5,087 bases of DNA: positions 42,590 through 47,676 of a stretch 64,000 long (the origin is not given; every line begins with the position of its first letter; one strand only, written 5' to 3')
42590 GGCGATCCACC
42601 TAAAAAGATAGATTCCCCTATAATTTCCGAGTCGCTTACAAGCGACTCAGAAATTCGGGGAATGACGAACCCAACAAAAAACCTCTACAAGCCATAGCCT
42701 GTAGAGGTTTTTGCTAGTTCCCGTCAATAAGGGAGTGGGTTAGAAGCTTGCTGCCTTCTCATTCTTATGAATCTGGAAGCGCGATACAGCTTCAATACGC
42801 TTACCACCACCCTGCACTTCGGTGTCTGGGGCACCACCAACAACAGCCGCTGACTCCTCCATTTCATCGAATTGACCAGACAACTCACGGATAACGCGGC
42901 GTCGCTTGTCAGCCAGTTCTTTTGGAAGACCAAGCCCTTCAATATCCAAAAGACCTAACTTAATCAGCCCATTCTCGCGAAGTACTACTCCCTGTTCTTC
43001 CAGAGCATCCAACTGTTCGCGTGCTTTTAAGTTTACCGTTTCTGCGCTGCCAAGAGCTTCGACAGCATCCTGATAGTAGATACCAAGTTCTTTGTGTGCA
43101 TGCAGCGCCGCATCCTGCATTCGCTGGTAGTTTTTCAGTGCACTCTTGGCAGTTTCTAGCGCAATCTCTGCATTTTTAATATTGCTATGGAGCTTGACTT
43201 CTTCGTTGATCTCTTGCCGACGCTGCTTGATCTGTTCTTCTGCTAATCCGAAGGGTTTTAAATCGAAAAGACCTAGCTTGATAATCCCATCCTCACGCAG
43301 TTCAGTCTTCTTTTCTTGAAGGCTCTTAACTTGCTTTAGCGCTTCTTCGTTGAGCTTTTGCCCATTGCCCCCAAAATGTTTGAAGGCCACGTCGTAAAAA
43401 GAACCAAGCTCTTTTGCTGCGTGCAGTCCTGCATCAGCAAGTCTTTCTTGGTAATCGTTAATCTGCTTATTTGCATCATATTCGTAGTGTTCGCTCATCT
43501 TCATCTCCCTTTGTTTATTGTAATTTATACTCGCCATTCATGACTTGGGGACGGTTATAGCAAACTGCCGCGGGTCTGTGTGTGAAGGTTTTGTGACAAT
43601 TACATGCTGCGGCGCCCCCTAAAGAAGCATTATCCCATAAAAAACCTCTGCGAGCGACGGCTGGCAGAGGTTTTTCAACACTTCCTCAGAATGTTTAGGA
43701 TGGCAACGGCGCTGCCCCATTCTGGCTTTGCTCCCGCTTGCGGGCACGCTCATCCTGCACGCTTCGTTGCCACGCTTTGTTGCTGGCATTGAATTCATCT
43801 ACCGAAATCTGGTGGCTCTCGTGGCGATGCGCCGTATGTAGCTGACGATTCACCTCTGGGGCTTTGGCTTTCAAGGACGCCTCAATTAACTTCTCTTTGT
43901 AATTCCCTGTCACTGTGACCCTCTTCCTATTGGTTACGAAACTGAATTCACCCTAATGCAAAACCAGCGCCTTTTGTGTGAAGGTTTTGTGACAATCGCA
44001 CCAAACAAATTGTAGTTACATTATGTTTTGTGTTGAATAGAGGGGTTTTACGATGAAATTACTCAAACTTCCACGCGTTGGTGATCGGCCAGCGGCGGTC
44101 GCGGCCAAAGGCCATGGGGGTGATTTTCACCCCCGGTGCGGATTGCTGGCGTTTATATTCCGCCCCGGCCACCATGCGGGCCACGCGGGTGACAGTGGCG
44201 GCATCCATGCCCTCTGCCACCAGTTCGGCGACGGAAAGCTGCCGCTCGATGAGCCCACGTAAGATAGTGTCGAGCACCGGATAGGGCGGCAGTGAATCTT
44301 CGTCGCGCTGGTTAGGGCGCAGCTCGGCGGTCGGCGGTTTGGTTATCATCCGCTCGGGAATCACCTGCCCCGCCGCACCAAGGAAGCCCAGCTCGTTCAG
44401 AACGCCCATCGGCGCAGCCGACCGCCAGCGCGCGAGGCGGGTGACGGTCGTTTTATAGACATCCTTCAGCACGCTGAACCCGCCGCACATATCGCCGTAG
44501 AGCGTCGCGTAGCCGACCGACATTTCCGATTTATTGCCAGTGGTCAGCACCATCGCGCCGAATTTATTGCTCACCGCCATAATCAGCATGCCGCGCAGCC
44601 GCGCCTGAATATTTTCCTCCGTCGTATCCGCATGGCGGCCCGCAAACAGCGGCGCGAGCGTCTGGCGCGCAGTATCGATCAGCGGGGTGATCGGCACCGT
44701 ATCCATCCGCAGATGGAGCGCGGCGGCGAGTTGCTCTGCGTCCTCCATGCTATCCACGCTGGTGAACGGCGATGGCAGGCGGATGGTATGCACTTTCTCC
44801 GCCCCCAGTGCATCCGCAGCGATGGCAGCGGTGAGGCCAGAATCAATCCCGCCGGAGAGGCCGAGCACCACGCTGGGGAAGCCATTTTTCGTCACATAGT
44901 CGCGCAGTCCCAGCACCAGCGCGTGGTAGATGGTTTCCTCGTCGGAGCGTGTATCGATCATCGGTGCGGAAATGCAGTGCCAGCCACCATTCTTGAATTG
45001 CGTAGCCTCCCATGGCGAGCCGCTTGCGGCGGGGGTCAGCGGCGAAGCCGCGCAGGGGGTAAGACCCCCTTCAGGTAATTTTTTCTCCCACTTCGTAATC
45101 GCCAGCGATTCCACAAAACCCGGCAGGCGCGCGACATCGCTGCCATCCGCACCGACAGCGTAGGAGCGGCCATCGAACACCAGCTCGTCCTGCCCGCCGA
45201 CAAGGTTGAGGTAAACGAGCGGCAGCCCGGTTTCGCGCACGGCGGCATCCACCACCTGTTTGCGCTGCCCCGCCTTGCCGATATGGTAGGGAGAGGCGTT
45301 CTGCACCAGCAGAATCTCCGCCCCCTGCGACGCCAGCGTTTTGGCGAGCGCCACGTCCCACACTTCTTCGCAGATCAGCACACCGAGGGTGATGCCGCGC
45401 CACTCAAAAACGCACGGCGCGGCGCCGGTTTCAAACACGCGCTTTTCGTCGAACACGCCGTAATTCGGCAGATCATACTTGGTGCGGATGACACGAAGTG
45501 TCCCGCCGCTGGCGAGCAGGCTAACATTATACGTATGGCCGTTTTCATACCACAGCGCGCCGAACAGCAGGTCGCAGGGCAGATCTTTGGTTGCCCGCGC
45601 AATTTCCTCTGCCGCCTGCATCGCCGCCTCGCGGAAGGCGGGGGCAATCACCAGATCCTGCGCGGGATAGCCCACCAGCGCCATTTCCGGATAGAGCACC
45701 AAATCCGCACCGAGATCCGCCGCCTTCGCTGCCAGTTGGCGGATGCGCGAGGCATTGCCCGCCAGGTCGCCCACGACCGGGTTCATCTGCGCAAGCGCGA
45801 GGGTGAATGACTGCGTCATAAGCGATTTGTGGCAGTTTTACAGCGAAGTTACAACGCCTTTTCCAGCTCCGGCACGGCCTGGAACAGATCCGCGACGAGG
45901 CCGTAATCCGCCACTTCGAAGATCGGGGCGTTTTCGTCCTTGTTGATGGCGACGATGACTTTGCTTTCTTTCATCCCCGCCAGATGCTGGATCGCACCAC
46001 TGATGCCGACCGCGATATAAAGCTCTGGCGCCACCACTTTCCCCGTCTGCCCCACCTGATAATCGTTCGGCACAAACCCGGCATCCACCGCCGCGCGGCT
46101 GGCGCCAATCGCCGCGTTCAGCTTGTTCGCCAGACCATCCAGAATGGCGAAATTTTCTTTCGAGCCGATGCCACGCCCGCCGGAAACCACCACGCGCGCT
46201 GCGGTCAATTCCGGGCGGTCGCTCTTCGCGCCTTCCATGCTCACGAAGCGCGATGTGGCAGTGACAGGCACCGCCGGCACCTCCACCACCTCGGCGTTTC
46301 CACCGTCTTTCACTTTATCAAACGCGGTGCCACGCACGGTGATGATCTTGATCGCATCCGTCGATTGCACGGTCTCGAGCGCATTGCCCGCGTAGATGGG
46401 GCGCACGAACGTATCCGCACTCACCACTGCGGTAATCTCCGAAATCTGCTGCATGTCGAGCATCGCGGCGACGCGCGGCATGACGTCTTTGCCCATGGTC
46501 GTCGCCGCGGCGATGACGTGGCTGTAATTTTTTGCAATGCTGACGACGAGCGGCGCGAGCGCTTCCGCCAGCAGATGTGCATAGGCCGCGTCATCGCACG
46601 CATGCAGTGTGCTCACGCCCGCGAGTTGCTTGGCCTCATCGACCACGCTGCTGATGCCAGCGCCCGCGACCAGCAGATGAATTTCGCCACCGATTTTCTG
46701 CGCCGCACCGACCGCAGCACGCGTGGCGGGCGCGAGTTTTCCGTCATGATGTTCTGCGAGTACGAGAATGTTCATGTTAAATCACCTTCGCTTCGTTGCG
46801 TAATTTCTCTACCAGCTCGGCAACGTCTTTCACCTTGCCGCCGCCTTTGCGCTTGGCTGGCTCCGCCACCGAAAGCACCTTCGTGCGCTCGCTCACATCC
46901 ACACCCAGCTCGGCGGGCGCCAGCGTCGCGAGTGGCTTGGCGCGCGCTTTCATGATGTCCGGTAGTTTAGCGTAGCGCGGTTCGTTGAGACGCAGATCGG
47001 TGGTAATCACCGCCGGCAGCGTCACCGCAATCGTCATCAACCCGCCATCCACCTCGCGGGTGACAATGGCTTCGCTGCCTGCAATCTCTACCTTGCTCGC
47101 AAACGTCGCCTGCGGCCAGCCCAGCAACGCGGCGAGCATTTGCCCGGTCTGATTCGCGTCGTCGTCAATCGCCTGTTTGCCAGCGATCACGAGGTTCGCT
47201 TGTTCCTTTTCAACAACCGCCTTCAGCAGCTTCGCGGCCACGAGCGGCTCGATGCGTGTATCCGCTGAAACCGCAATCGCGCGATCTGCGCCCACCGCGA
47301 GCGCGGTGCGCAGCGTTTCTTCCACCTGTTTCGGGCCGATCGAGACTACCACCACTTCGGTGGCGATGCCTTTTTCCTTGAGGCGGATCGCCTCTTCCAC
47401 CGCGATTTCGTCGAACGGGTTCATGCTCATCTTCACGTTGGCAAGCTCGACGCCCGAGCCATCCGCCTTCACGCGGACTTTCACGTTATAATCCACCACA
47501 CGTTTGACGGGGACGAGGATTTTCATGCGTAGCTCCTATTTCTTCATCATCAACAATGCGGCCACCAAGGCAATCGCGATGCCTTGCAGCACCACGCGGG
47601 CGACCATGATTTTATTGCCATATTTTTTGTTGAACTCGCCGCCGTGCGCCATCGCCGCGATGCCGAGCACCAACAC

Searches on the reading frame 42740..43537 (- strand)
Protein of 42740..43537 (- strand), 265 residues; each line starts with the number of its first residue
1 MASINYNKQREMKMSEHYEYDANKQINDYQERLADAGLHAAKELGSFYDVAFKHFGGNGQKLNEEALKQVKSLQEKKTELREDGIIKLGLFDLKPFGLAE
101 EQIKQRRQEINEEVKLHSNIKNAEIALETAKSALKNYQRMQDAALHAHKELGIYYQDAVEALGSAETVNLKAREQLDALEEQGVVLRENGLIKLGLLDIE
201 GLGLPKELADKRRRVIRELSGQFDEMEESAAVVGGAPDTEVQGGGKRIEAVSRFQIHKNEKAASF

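Call 5: search_protein_families(library=ncbifam, proteins=[window:42740-43537:-], max_evalue=0.01)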
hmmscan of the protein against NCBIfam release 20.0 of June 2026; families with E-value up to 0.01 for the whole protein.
window:42740-43537:- (265 aa): 0 families

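Call 10: search_protein_families(library=pfam, proteins=[window:42740-43537:-], max_evalue=0.01)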
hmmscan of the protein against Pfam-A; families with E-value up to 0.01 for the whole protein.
window:42740-43537:- (265 aa): 0 families

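Call 58: search_solved_structures(query=window:42740-43537:-, max_evalue=1)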
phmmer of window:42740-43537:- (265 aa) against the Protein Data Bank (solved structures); distinct sequences matched with E-value up to 1: 1.
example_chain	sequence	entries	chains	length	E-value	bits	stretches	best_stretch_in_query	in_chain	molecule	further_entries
4nqj_A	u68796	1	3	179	0.12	15.5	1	126-202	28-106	E3 ubiquitin-protein ligase TRIM69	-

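Call 81: search_protein_families(library=phrogs, proteins=[window:42740-43537:-], max_evalue=0.001)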
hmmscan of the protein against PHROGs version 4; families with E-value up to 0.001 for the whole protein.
window:42740-43537:- (265 aa): 0 families

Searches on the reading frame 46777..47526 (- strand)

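Call 18: search_protein_families(library=pfam, proteins=[window:46777-47526:-], max_evalue=0.00001)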
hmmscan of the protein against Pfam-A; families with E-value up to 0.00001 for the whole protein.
window:46777-47526:- (249 aa): 1 family
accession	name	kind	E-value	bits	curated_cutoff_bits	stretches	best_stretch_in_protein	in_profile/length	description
PF01012.27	ETF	-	2.7e-40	138.6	26.7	1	30-206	8-180/181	Electron transfer flavoprotein domain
